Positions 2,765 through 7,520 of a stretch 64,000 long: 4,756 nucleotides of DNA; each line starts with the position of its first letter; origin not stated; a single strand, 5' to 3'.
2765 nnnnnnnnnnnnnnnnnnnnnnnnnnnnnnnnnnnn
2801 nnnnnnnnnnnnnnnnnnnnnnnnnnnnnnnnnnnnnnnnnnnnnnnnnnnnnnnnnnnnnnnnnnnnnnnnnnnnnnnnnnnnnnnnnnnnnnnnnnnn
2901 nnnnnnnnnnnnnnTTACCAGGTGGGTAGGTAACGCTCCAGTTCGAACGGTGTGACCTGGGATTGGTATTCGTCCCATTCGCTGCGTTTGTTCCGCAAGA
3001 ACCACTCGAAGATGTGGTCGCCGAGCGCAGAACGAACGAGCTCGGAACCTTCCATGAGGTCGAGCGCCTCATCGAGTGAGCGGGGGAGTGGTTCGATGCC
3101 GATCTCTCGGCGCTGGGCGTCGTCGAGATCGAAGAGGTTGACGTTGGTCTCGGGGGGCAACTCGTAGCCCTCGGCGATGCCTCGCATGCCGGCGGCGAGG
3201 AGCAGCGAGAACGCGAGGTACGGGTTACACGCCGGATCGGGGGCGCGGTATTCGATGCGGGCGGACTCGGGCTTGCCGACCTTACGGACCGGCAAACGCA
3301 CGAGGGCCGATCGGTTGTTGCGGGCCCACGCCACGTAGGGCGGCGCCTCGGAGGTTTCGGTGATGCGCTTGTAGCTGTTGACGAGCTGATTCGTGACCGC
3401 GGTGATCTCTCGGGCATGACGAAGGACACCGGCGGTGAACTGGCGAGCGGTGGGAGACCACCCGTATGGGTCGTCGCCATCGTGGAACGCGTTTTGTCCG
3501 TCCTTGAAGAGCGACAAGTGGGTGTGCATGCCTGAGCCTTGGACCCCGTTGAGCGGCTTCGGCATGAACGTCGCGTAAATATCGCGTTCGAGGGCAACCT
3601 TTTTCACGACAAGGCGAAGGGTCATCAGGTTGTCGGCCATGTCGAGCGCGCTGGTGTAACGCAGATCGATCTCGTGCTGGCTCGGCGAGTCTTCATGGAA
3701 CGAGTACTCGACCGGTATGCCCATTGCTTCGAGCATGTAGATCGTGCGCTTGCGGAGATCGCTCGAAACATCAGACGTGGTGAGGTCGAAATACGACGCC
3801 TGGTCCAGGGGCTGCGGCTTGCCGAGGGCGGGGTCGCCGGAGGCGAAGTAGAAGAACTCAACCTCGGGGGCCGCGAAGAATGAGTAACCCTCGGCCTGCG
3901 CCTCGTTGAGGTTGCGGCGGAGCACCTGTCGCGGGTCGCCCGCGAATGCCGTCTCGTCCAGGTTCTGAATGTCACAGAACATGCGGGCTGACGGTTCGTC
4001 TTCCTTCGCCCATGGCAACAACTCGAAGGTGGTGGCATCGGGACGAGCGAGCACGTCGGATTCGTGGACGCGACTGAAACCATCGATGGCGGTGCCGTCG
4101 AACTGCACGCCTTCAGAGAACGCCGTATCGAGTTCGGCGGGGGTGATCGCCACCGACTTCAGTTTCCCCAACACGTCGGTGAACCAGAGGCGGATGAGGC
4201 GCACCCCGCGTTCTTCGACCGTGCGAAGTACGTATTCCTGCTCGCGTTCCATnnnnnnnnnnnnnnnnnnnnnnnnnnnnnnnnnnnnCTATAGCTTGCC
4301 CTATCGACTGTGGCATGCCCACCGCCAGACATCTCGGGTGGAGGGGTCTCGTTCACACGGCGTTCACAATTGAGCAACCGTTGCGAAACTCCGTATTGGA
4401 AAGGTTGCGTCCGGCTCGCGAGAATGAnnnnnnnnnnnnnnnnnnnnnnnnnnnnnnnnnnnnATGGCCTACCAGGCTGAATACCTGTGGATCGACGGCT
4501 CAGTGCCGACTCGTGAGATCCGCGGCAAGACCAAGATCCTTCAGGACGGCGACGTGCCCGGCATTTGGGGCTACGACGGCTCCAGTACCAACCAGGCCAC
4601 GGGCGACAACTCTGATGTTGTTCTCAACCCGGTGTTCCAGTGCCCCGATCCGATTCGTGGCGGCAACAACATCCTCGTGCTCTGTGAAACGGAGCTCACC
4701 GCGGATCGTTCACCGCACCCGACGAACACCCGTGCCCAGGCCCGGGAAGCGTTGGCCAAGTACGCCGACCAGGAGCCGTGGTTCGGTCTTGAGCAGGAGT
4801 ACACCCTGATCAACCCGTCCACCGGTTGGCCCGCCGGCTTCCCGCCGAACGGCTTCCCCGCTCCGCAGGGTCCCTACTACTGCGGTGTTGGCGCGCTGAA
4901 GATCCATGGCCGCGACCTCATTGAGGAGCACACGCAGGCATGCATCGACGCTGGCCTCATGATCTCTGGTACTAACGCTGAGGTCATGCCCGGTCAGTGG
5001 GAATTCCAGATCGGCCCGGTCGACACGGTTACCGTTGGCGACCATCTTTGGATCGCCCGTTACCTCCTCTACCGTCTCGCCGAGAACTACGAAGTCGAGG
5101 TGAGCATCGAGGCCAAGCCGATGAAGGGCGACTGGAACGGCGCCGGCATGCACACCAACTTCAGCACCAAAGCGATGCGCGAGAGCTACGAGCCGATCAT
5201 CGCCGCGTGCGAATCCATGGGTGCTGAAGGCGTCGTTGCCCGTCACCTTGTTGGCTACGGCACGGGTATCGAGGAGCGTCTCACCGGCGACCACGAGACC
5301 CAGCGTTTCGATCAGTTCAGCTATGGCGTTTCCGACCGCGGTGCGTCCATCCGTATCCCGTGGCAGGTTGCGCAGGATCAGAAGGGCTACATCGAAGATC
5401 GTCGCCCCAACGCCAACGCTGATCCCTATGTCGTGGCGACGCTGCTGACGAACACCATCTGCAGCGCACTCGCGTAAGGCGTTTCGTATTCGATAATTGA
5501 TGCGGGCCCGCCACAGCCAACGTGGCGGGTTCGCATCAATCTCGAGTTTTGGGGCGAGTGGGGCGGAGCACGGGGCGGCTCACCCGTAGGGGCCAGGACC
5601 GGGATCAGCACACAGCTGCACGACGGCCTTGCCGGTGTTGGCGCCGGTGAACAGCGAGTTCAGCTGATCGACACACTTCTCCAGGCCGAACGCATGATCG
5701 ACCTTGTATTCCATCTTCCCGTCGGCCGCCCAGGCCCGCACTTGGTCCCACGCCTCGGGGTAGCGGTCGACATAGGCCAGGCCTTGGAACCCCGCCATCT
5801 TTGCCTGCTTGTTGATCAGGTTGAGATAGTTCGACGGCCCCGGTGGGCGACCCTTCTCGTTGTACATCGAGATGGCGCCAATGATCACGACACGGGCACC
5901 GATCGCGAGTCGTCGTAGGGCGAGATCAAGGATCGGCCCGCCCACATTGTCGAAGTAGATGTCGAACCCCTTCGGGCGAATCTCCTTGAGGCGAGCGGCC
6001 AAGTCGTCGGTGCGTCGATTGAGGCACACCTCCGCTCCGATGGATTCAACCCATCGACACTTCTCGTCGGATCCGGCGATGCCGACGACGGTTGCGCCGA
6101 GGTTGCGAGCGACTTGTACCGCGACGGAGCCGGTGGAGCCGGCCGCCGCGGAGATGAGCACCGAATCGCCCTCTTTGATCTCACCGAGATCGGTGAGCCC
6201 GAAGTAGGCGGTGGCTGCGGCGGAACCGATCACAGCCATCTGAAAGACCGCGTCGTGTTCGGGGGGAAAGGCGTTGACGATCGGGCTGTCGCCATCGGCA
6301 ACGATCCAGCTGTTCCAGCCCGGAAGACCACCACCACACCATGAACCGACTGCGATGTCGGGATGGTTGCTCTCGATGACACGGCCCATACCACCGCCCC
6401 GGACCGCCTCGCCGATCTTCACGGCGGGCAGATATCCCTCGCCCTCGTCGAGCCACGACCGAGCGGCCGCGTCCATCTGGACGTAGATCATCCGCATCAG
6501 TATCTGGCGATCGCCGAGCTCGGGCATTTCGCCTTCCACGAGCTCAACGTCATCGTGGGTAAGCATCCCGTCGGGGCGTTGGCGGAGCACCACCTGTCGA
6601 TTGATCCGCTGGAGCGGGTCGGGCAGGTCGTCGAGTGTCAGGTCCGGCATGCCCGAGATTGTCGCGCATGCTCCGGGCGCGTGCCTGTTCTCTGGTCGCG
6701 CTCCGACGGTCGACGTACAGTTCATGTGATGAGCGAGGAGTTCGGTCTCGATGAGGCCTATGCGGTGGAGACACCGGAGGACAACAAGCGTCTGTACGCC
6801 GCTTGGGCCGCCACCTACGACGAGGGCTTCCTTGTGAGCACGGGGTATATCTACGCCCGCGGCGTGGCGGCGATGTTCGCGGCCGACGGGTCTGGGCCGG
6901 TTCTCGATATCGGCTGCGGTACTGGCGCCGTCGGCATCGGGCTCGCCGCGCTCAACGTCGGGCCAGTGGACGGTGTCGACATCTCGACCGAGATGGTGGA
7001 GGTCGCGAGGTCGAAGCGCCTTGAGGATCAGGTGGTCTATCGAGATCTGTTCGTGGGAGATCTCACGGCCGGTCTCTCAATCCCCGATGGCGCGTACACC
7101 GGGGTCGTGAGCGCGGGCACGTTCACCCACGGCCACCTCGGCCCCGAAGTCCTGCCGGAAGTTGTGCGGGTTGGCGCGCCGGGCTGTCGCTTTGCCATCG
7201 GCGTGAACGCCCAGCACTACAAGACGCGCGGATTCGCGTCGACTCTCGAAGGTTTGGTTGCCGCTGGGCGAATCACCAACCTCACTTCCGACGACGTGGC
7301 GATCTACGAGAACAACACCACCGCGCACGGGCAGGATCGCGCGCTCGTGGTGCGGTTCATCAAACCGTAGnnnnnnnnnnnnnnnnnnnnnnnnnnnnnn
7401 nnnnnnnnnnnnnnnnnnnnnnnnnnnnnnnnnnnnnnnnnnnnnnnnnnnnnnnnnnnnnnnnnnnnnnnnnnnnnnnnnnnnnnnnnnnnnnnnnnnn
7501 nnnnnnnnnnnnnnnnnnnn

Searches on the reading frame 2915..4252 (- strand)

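Call 34: search_protein_families(library=pfam, proteins=[window:2915-4252:-], max_evalue=0.0001)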
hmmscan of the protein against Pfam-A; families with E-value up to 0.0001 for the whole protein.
window:2915-4252:- (445 aa): 2 families
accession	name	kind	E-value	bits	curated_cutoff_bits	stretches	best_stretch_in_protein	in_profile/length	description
PF00120.29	Gln-synt_C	-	1.7e-118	396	24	1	105-441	2-344/344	Glutamine synthetase, catalytic domain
PF03951.24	Gln-synt_N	-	5.5e-24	84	33.4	1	17-96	2-80/82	Glutamine synthetase, beta-Grasp domain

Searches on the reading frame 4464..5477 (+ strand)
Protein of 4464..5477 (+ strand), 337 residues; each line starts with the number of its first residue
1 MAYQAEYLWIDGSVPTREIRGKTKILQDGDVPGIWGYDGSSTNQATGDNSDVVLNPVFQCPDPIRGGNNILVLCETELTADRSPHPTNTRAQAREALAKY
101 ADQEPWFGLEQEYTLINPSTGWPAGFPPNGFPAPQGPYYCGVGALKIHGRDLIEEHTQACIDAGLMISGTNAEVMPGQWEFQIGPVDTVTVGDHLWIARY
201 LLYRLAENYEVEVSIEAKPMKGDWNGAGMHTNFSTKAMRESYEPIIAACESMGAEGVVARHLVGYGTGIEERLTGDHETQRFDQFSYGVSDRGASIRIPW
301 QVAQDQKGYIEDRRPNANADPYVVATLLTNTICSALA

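Call 87: search_protein_families(library=pfam, proteins=[window:4464-5477:+], max_evalue=0.001)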
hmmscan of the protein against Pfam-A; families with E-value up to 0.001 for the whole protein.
window:4464-5477:+ (337 aa): 2 families
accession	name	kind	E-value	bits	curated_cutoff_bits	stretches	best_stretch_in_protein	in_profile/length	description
PF00120.29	Gln-synt_C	-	9.5e-19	68.1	24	1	89-236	4-157/344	Glutamine synthetase, catalytic domain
PF03951.24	Gln-synt_N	-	7.2e-08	32.4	33.4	1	6-75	6-78/82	Glutamine synthetase, beta-Grasp domain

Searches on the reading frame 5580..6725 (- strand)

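Call 34: search_protein_families(library=pfam, proteins=[window:5580-6725:-], max_evalue=0.0001)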
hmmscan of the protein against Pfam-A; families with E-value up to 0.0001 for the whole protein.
window:5580-6725:- (381 aa): 3 families
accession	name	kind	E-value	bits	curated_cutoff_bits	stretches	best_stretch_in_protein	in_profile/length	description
PF16884.10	ADH_N_2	-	2.3e-25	89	31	1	43-146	1-103/108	N-terminal domain of oxidoreductase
PF00107.32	ADH_zinc_N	-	3.7e-23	82.3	31.8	1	199-328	3-126/129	Zinc-binding dehydrogenase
PF13602.12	ADH_zinc_N_2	-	6.3e-12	47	27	1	230-369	2-134/134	Zinc-binding dehydrogenase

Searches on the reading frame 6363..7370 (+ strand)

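Call 87: search_protein_families(library=pfam, proteins=[window:6363-7370:+], max_evalue=0.001)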
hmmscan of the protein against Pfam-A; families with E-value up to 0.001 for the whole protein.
window:6363-7370:+ (335 aa): 8 families
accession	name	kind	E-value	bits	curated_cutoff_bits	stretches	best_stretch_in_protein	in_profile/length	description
PF13649.12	Methyltransf_25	-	2.3e-13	51.1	27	1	180-274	1-96/97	Methyltransferase domain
PF08241.18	Methyltransf_11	-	1e-11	45.8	21.2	1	181-279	1-95/95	Methyltransferase domain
PF13847.12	Methyltransf_31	-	2.9e-09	37.2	27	1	178-279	5-109/145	Methyltransferase domain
PF08242.18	Methyltransf_12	-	1.9e-06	29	30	1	181-276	1-97/98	Methyltransferase domain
PF05175.20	MTS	-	1.5e-05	25.2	23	1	173-250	28-104/170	Methyltransferase small domain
PF13489.12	Methyltransf_23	-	2.2e-05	24.7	27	1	164-256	9-93/164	Methyltransferase domain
PF01209.24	Ubie_methyltran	-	0.0001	22.2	20.1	1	179-278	50-150/233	ubiE/COQ5 methyltransferase family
PF06325.19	PrmA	-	0.00042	20.3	22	1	179-219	164-204/296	Ribosomal protein L11 methyltransferase (PrmA)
